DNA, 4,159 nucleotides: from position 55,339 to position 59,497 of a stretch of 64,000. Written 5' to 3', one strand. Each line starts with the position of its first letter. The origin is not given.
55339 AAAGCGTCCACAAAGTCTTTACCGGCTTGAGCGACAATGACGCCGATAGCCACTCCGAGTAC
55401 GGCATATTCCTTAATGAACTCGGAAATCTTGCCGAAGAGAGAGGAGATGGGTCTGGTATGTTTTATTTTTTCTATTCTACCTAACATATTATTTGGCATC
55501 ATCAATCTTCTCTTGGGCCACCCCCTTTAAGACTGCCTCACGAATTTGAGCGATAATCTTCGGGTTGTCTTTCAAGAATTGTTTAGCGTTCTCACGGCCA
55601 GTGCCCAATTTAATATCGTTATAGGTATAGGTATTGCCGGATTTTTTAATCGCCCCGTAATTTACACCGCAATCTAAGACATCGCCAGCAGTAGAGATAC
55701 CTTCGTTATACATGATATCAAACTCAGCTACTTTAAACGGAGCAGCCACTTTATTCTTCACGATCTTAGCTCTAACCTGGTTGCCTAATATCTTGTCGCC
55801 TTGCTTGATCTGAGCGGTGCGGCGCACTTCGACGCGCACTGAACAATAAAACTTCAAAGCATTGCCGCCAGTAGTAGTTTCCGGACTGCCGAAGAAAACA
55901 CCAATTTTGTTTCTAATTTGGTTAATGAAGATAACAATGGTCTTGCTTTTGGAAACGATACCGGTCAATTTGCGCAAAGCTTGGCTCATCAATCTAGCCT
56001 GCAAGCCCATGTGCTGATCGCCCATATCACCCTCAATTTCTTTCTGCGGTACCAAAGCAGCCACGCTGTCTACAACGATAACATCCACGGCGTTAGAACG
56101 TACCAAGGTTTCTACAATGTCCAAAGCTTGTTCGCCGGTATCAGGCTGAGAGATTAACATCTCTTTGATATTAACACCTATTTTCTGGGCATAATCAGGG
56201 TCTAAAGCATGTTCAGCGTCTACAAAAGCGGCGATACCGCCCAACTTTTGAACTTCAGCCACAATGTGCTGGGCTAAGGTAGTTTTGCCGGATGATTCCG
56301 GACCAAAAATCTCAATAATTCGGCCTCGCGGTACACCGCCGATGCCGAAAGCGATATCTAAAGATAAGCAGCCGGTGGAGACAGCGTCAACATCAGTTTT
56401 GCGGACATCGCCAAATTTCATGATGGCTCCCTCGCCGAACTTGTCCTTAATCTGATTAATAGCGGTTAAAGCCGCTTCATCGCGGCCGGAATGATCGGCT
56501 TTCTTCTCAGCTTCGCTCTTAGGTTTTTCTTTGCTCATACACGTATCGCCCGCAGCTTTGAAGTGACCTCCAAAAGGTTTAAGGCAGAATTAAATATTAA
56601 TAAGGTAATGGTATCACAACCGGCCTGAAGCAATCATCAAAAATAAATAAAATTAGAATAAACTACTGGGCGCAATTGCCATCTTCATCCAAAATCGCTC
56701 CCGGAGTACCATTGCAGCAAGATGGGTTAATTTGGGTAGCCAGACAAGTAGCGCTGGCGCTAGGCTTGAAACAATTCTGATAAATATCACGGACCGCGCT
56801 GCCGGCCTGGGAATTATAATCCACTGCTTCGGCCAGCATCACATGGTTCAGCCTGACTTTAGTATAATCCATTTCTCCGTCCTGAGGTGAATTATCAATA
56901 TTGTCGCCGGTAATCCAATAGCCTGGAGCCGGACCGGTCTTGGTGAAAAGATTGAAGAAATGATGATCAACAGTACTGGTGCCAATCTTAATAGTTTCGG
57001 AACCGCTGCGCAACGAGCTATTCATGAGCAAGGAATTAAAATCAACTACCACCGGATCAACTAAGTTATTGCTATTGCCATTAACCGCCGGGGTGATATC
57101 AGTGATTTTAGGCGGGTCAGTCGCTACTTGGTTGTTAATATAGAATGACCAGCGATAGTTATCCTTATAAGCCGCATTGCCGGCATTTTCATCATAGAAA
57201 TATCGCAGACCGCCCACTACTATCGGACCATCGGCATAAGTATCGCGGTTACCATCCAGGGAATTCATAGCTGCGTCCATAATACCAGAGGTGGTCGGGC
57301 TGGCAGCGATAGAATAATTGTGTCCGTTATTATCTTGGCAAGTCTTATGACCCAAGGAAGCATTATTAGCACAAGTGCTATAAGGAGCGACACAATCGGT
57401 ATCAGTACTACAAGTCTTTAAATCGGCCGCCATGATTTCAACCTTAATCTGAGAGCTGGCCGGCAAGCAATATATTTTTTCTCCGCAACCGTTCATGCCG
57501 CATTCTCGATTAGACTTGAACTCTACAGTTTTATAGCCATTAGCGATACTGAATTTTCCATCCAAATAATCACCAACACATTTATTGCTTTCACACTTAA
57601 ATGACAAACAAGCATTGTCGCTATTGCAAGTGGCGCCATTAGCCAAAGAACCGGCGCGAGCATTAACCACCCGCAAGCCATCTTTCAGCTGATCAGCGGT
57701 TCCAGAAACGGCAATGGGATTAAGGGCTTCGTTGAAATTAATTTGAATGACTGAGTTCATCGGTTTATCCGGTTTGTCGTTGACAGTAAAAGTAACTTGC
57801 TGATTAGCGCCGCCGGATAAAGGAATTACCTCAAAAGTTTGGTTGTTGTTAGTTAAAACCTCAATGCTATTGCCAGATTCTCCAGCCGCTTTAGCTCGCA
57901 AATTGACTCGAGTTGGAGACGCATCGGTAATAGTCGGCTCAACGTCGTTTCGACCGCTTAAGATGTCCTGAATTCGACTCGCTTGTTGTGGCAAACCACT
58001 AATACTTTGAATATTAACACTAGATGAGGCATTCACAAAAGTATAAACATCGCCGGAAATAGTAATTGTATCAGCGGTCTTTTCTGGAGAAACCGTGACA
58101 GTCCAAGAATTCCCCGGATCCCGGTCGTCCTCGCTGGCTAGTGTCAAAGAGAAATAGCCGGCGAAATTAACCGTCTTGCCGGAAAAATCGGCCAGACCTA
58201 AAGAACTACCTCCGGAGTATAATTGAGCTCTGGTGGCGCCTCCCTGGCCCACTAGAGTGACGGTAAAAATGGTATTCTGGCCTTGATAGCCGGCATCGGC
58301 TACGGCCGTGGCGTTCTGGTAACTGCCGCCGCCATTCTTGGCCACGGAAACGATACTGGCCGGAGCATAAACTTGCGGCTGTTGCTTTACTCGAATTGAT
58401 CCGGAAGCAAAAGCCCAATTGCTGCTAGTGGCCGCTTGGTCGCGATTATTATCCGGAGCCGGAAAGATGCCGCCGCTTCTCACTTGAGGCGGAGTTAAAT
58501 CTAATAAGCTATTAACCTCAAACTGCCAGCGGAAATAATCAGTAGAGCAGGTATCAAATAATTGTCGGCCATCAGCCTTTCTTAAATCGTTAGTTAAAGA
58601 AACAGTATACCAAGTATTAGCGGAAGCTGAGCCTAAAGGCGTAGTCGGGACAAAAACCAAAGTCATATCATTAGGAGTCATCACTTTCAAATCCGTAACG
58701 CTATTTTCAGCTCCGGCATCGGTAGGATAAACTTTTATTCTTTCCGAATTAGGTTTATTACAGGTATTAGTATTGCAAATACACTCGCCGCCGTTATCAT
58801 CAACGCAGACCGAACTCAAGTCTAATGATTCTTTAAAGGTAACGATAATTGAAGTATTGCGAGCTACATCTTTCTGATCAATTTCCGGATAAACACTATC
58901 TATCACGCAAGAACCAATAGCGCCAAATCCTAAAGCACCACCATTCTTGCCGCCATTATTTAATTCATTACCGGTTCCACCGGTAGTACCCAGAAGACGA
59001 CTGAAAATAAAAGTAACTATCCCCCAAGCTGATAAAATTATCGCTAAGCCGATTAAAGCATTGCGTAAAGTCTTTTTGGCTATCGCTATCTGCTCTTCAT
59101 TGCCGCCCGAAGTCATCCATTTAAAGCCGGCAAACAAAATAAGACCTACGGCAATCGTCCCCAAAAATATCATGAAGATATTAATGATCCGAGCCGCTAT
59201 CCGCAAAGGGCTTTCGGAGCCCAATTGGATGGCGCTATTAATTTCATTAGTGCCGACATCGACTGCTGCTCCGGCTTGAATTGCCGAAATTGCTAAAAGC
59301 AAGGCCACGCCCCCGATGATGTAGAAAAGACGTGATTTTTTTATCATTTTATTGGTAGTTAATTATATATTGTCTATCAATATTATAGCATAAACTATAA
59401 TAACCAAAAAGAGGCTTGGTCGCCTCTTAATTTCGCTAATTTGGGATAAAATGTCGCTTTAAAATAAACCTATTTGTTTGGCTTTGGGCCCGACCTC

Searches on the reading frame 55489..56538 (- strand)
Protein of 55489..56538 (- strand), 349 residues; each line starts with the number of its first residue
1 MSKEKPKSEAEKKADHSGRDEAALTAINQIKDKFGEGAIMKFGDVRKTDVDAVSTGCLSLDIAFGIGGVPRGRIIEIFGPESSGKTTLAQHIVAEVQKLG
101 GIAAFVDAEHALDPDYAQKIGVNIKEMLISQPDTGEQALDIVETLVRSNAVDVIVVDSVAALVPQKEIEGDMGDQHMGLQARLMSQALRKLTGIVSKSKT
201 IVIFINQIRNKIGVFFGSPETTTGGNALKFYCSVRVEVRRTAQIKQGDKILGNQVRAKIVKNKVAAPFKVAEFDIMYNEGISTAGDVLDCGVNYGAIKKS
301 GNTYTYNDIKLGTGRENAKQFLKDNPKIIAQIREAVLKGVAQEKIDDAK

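Call 69: search_protein_families(library=pfam, proteins=[window:55489-56538:-], max_evalue=0.00001)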
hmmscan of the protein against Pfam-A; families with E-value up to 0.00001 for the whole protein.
window:55489-56538:- (349 aa): 5 families
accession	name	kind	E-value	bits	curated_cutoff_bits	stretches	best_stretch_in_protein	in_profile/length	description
PF00154.27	RecA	-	1.5e-134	447.9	27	1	25-282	5-262/262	recA bacterial DNA recombination protein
PF21096.2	RecA_C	-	3.1e-18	66.1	27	1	285-338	1-54/57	RecA C-terminal domain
PF08423.17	Rad51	-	2.1e-08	34.2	22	1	49-242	4-213/244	Rad51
PF06745.19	ATPase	-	2.1e-06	27.7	26.6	0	53-110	1-58/231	KaiC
PF01637.24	ATPase_2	-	6.5e-06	26.5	33.2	0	73-205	21-116/225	ATPase domain predominantly from Archaea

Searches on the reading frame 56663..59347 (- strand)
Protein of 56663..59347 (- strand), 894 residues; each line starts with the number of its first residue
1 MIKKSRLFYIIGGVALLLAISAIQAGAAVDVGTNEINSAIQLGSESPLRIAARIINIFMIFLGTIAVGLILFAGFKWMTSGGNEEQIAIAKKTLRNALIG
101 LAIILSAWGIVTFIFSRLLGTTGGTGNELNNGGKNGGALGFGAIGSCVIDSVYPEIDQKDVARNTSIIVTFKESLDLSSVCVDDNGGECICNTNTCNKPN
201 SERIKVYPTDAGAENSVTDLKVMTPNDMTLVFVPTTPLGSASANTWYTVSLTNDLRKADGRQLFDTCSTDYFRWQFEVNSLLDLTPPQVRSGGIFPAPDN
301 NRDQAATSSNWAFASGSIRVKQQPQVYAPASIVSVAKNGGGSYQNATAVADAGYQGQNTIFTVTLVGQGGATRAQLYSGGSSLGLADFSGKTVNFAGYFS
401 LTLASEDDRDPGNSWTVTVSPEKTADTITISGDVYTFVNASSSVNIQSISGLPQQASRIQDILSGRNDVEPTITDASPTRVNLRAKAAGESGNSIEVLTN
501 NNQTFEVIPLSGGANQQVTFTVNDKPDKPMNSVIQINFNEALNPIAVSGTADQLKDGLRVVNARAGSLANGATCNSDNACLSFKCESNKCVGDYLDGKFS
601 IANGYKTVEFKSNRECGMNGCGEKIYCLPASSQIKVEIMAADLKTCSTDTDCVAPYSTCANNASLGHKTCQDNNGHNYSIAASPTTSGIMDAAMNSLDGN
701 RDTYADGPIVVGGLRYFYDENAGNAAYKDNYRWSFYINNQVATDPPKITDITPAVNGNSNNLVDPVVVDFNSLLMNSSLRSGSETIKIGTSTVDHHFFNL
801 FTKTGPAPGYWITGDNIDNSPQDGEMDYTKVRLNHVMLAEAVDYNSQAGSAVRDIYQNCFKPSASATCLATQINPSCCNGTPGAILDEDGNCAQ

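Call 69: search_protein_families(library=pfam, proteins=[window:56663-59347:-], max_evalue=0.00001)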
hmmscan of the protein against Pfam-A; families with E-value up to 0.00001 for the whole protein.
window:56663-59347:- (894 aa): 1 family
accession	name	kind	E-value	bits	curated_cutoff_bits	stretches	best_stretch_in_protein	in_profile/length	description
PF18895.5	T4SS_pilin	-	4.6e-11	43.1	26.6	1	49-114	7-71/71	Type IV secretion system pilin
